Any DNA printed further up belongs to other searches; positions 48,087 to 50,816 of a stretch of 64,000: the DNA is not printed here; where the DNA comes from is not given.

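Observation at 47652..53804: A polytopic membrane domain of about 20 helices fused to a GH94 glycoside phosphorylase, within a GH144-like/CBM/ABC/ROK locus: a candidate beta-1,2-glucan synthase-like or processing machine lacking a recognisable GT domain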

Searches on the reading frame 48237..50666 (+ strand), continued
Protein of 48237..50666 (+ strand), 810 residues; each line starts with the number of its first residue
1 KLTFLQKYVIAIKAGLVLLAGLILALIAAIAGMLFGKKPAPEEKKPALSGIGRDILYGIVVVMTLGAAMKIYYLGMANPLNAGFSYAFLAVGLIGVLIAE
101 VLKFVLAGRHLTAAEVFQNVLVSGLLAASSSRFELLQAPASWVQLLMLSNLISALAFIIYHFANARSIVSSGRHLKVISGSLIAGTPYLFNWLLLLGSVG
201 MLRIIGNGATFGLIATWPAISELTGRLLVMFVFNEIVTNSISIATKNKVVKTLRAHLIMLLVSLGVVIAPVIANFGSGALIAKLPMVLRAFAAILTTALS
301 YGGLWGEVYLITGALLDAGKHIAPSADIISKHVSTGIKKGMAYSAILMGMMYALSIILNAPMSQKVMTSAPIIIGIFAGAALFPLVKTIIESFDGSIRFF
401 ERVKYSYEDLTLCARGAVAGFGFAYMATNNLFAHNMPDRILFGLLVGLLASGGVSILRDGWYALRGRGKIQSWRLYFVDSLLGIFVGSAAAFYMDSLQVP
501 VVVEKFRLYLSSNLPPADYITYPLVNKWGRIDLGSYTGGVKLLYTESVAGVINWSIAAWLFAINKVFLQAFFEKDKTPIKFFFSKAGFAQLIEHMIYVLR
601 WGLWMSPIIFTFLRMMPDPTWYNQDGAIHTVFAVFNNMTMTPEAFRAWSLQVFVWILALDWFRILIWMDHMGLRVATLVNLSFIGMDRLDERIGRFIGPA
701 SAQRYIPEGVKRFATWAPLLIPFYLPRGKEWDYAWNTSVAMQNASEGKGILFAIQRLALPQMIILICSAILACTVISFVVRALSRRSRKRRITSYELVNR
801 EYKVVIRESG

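Call 80: find_encoding_contigs(protein=P0065, flank=10000, max_places=2)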
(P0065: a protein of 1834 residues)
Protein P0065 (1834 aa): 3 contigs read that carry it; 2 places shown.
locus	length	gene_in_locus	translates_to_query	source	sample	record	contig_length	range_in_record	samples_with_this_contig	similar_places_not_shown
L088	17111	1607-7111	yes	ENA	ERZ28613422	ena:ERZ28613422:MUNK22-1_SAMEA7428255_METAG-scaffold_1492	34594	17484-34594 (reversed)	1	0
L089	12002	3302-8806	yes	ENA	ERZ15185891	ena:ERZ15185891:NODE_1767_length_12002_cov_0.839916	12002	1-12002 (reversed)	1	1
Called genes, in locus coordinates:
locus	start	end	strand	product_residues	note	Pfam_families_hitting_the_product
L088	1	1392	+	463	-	?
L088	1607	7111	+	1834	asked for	PF06165:GH94_b-supersand, PF17167:Glyco_hydro_94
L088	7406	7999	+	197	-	-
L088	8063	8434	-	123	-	-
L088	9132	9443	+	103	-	-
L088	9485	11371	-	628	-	PF00664:ABC_membrane, PF00005:ABC_tran, PF02463:SMC_N, PF13191:AAA_16 (faint)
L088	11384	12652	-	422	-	PF02684:LpxB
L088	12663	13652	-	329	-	PF01408:GFO_IDH_MocA, PF22725:GFO_IDH_MocA_C3, PF02894:GFO_IDH_MocA_C (weak)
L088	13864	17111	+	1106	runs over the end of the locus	PF04773:FecR, PF13428:TPR_14 (faint), PF23914:TPR_CcmH_CycH (faint), PF07719:TPR_2 (faint), PF13371:TPR_9 (faint), PF13414:TPR_11 (faint), PF13431:TPR_17 (faint), PF14559:TPR_19 (weak), +4 more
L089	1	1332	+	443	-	?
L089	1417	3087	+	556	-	PF04349:MdoG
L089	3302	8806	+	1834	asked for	PF06165:GH94_b-supersand, PF17167:Glyco_hydro_94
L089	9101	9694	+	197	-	-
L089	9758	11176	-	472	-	PF04413:Glycos_transf_N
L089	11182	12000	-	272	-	?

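Call 102: search_protein_families(library=pfam, alignment_id=A2, max_evalue=10)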
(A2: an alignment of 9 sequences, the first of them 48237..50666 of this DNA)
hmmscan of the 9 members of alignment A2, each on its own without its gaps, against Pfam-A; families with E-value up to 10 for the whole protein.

A. member 1, window:48237-50666:+ (810 aa): 2 families
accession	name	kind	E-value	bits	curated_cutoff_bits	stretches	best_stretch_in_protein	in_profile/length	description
PF12606.13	RELT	-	0.083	12.5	25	1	87-103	9-25/42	Tumour necrosis factor receptor superfamily member 19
PF23494.1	bPH_10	-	0.14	12.1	27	1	365-430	11-80/151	YqeB-like bacterial PH domain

B. families by the number of members that match (of 9 scanned): 5 families
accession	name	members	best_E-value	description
PF13063.11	DUF3925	1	0.012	Protein of unknown function (DUF3925)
PF12606.13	RELT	1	0.083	Tumour necrosis factor receptor superfamily member 19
PF13314.11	DUF4083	1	0.098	Domain of unknown function (DUF4083)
PF23494.1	bPH_10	1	0.14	YqeB-like bacterial PH domain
PF20018.4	VMAP-M14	1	0.33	vWA-MoxR associated protein middle region (VMAP-M) 14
